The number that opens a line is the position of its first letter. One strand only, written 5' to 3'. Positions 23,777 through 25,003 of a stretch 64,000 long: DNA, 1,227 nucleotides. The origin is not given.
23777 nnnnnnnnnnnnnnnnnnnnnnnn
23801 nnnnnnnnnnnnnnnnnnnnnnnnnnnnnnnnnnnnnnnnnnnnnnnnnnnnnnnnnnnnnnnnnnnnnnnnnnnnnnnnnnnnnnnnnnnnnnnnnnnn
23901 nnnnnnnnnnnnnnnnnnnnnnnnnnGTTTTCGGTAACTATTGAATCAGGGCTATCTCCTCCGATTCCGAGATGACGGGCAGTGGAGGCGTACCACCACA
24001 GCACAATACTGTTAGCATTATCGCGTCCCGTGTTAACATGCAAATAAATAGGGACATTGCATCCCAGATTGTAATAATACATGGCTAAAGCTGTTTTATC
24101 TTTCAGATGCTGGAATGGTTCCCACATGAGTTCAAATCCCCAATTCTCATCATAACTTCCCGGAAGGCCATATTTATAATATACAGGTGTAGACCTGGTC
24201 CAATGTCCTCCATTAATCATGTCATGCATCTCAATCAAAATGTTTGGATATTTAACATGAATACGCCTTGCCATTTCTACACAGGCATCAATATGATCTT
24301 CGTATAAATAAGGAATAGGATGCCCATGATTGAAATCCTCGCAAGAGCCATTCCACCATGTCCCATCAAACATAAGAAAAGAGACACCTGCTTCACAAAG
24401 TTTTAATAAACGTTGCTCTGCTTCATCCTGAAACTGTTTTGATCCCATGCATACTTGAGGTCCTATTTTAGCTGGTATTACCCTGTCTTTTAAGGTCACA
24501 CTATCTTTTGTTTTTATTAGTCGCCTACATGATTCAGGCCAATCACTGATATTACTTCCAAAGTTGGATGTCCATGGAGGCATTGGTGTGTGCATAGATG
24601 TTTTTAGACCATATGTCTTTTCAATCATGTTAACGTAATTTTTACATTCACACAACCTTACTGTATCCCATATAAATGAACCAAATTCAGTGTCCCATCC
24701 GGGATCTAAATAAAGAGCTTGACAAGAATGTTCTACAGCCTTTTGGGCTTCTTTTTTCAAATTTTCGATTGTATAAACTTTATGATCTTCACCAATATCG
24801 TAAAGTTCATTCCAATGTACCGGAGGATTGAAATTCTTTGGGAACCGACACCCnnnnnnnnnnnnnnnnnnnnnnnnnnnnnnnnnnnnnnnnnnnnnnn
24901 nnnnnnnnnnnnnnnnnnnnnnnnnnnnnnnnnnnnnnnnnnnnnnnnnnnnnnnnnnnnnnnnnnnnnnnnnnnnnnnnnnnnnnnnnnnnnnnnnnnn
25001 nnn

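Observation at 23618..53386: Three-member family 'X' (23618-25786, 37453-39624, 51131-53386): candidate new TIM-barrel glycosidase family with GH-D-like motif logic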

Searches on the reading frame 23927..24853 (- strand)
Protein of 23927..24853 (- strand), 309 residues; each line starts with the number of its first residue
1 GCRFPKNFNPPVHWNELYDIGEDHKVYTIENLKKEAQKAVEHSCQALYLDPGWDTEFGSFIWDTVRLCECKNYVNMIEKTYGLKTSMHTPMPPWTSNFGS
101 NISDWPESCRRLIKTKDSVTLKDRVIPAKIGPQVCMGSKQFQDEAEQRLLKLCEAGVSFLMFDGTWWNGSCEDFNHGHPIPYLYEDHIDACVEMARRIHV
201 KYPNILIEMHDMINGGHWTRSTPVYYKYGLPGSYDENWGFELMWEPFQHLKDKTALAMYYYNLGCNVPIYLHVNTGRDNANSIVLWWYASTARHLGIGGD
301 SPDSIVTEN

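Call 57: search_solved_structures(query=A3, max_evalue=10, show_alignments=5)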
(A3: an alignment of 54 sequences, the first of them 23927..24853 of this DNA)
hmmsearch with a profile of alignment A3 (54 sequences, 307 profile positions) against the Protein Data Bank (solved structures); distinct sequences matched with E-value up to 10: 6.
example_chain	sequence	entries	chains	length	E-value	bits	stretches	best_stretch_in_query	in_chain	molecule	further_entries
4xpr_A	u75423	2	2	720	0.032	16.8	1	36-100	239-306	Alpha-glucosidase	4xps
4xpo_A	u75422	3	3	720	0.032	16.8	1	36-100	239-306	Alpha-glucosidase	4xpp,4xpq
7tgh_TE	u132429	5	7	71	0.12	14.8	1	152-191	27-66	Transmembrane protein, putative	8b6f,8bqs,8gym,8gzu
7ciz_D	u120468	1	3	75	0.15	14.6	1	32-94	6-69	DnaJ homolog subfamily C member 9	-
7cj0_D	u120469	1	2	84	0.22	14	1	32-94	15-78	DnaJ homolog subfamily C member 9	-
8k1a_A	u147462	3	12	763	0.23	14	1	36-226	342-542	Alpha-galactosidase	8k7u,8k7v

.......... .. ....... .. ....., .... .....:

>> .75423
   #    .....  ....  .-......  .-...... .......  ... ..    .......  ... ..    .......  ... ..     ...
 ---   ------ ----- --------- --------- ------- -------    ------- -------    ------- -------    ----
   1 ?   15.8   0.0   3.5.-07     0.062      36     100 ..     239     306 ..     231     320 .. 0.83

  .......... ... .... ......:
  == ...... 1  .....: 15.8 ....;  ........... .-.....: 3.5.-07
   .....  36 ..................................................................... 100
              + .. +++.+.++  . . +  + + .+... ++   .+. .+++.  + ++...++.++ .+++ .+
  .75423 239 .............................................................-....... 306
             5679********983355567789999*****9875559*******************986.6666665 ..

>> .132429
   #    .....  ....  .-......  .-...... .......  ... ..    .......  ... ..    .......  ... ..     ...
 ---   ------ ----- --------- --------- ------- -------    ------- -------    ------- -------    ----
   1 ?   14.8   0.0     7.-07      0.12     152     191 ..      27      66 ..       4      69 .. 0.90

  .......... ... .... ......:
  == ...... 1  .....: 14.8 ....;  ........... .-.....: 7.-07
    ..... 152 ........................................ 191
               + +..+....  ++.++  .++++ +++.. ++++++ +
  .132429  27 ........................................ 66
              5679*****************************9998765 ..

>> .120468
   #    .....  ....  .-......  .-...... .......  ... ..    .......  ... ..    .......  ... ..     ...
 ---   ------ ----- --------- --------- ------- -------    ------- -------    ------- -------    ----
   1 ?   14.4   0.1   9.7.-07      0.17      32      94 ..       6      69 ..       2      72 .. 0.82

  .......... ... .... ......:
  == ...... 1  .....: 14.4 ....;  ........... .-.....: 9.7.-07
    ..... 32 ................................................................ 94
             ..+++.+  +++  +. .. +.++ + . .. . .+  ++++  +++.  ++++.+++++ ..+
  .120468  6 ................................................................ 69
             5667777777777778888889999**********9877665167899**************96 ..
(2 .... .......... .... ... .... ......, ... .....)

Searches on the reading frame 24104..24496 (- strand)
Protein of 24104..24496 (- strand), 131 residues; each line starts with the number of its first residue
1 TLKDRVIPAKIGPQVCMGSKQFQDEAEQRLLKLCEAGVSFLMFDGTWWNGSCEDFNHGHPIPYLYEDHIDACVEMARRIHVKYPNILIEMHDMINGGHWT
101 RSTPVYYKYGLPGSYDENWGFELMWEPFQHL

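Call 60: search_solved_structures(query=A4, max_evalue=10, show_alignments=5)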
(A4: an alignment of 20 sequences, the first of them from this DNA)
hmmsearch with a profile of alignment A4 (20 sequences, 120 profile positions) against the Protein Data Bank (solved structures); distinct sequences matched with E-value up to 10: 2.
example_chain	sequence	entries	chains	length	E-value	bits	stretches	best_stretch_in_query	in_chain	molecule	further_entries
7tgh_TE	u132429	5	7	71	0.11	15.7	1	23-60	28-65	Transmembrane protein, putative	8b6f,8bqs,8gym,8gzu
2ml6_A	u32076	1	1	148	0.28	14.4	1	27-71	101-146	Uncharacterized protein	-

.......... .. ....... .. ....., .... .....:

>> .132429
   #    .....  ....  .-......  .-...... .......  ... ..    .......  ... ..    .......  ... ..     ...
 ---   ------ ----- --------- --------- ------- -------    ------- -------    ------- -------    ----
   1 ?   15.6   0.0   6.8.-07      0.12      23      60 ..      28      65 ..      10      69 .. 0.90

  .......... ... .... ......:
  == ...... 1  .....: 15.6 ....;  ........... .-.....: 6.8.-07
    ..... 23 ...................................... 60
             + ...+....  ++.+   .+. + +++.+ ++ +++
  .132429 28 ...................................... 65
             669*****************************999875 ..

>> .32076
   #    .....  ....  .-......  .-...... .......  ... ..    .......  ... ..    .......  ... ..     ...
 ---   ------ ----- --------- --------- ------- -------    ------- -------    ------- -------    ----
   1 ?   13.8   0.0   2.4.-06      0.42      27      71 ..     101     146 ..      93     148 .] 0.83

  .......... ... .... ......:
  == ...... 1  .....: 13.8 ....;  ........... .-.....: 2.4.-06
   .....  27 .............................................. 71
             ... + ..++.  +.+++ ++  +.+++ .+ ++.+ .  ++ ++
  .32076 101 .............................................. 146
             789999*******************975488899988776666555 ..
